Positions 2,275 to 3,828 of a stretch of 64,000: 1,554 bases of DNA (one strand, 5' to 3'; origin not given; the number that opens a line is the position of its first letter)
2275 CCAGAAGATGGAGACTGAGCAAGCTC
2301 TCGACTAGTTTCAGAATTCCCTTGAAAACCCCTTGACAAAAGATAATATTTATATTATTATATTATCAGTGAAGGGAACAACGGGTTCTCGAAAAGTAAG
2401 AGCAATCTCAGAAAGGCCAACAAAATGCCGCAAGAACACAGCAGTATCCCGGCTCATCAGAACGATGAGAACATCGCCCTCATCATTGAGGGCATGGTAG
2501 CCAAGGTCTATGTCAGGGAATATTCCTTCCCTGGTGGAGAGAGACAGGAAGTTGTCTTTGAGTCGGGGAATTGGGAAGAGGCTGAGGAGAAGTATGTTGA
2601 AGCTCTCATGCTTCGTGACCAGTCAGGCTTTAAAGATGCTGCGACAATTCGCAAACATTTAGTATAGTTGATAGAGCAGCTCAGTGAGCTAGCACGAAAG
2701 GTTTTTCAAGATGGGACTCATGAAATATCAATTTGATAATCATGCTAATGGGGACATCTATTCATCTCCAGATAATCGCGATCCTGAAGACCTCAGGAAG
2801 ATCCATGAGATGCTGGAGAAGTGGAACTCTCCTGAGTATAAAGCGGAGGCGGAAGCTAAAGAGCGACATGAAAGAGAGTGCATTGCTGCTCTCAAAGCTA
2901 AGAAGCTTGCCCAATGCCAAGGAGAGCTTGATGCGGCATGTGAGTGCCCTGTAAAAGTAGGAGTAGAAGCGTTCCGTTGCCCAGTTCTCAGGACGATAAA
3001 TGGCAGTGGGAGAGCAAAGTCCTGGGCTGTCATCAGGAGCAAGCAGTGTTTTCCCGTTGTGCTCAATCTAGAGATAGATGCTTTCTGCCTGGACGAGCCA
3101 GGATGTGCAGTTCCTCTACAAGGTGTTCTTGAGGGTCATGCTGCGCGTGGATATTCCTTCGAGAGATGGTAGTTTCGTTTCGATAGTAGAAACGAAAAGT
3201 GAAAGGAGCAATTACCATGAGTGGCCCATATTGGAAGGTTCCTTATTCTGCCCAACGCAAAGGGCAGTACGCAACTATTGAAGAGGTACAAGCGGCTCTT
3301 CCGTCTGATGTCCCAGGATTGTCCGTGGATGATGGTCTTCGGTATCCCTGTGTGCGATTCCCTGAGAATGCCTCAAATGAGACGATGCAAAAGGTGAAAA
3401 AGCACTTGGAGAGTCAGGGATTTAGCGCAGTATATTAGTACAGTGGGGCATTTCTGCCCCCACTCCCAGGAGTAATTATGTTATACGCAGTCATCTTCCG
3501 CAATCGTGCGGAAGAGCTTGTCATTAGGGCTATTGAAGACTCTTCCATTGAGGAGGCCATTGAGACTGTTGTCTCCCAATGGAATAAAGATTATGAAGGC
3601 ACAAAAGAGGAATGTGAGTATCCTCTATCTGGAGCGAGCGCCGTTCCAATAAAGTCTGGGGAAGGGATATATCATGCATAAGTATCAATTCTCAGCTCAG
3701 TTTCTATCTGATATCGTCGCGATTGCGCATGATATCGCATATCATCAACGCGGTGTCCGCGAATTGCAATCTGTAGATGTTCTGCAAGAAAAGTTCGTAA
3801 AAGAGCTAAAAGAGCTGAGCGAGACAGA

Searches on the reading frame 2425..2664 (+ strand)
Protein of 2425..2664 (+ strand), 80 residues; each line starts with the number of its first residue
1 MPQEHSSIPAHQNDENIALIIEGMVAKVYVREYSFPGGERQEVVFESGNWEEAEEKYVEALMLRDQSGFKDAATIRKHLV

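Call 5: search_protein_families(library=pfam, proteins=[window:2425-2664:+], max_evalue=1)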
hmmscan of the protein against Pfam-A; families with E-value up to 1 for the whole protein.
window:2425-2664:+ (80 aa): 3 families
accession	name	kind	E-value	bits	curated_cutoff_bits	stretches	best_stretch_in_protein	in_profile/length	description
PF07719.23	TPR_2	-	0.014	15.9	27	1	45-64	12-31/34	Tetratricopeptide repeat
PF13176.12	TPR_7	-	0.1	13.2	27.9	1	47-65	12-30/36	Tetratricopeptide repeat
PF13414.12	TPR_11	-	0.23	11.6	26.8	1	45-63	5-23/42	TPR repeat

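Call 10: search_protein_families(library=phrogs, proteins=[window:2425-2664:+], max_evalue=0.1)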
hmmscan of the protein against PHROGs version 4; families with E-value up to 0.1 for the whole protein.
window:2425-2664:+ (80 aa): 1 family
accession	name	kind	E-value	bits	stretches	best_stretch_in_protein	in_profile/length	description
phrog_5785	-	unknown function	0.043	14.3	1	20-66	26-69/80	-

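Call 84: search_protein_families(library=padloc, proteins=[window:2425-2664:+], max_evalue=0.1)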
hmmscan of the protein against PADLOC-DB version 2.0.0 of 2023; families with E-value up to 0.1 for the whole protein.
window:2425-2664:+ (80 aa): 0 families

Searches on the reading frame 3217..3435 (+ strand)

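Call 5: search_protein_families(library=pfam, proteins=[window:3217-3435:+], max_evalue=1)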
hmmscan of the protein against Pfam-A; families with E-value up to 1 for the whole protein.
window:3217-3435:+ (73 aa): 1 family
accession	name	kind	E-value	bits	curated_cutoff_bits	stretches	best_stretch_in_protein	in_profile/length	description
PF13963.11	Transpos_assoc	-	0.11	13.1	27.7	1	36-73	30-66/74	Transposase-associated domain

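Call 10: search_protein_families(library=phrogs, proteins=[window:3217-3435:+], max_evalue=0.1)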
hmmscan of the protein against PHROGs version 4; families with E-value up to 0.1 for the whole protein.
window:3217-3435:+ (73 aa): 0 families

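Call 84: search_protein_families(library=padloc, proteins=[window:3217-3435:+], max_evalue=0.1)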
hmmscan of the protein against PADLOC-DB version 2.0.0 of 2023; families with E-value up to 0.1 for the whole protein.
window:3217-3435:+ (73 aa): 0 families

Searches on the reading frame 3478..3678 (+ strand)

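Call 5: search_protein_families(library=pfam, proteins=[window:3478-3678:+], max_evalue=1)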
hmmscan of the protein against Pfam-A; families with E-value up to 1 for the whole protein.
window:3478-3678:+ (67 aa): 1 family
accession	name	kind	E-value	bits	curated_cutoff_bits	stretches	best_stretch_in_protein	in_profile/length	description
PF01289.24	Thiol_cytolysin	-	0.041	13.1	25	1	12-42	106-136/353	Thiol-activated cytolysin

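Call 10: search_protein_families(library=phrogs, proteins=[window:3478-3678:+], max_evalue=0.1)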
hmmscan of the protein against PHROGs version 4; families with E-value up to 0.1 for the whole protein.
window:3478-3678:+ (67 aa): 0 families

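Call 84: search_protein_families(library=padloc, proteins=[window:3478-3678:+], max_evalue=0.1)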
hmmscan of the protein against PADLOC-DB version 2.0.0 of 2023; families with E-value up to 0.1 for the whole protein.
window:3478-3678:+ (67 aa): 0 families
